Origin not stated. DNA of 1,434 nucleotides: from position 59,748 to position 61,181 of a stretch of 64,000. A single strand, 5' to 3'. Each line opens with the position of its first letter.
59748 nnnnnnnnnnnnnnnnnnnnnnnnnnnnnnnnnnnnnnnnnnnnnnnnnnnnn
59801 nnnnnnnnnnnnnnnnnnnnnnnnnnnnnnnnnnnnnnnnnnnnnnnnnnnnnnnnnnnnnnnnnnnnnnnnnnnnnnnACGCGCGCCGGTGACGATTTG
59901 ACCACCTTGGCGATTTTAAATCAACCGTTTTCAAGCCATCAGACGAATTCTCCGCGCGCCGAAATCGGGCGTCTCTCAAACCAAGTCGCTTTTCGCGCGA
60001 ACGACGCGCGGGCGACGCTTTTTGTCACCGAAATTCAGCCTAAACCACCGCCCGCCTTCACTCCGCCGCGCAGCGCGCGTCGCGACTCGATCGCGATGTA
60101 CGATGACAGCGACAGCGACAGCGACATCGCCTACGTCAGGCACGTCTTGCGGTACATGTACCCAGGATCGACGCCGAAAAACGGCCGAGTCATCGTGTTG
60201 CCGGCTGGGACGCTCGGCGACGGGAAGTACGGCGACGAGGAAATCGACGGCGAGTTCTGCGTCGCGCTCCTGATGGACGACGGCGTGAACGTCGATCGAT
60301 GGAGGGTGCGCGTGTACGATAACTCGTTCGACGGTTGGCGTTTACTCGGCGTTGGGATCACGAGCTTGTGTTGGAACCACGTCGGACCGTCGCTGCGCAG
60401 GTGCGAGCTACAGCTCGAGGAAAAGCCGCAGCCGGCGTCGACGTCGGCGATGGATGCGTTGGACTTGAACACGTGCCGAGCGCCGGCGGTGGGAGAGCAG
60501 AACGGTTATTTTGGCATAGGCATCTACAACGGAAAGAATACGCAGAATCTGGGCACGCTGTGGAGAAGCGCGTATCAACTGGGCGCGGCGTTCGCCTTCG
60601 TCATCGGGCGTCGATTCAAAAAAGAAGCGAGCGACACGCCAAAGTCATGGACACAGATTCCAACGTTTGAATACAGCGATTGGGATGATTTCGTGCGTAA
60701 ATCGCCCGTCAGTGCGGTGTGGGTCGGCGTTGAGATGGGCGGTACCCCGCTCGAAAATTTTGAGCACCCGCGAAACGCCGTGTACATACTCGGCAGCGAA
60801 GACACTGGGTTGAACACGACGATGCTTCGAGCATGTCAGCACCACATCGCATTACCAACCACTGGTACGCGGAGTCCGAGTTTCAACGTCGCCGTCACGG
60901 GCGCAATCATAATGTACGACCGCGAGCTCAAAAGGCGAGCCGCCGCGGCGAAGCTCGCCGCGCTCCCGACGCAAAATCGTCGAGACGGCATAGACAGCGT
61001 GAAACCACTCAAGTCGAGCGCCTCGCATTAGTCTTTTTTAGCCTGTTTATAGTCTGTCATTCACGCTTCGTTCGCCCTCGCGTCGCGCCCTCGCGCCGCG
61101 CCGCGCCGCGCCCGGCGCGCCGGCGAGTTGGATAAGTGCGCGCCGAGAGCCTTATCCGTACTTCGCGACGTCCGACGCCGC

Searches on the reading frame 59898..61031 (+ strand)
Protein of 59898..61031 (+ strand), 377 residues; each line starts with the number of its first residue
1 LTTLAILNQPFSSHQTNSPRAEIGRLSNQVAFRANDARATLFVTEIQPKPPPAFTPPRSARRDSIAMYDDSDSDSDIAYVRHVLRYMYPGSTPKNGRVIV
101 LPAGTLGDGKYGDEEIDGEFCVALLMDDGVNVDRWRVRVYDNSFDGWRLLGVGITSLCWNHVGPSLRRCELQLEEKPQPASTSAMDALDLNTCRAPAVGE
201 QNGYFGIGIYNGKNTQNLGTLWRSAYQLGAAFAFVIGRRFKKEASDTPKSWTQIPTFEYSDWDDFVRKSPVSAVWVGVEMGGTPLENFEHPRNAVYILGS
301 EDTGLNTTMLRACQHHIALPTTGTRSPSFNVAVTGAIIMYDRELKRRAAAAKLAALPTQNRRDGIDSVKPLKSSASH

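Call 42: search_protein_families(library=pfam, proteins=[window:59898-61031:+], max_evalue=0.001)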
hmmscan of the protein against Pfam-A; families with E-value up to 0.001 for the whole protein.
window:59898-61031:+ (377 aa): 1 family
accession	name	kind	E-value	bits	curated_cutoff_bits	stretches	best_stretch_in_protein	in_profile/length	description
PF00588.24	SpoU_methylase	-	8.7e-20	71.7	29.7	1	209-340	6-142/142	SpoU rRNA Methylase family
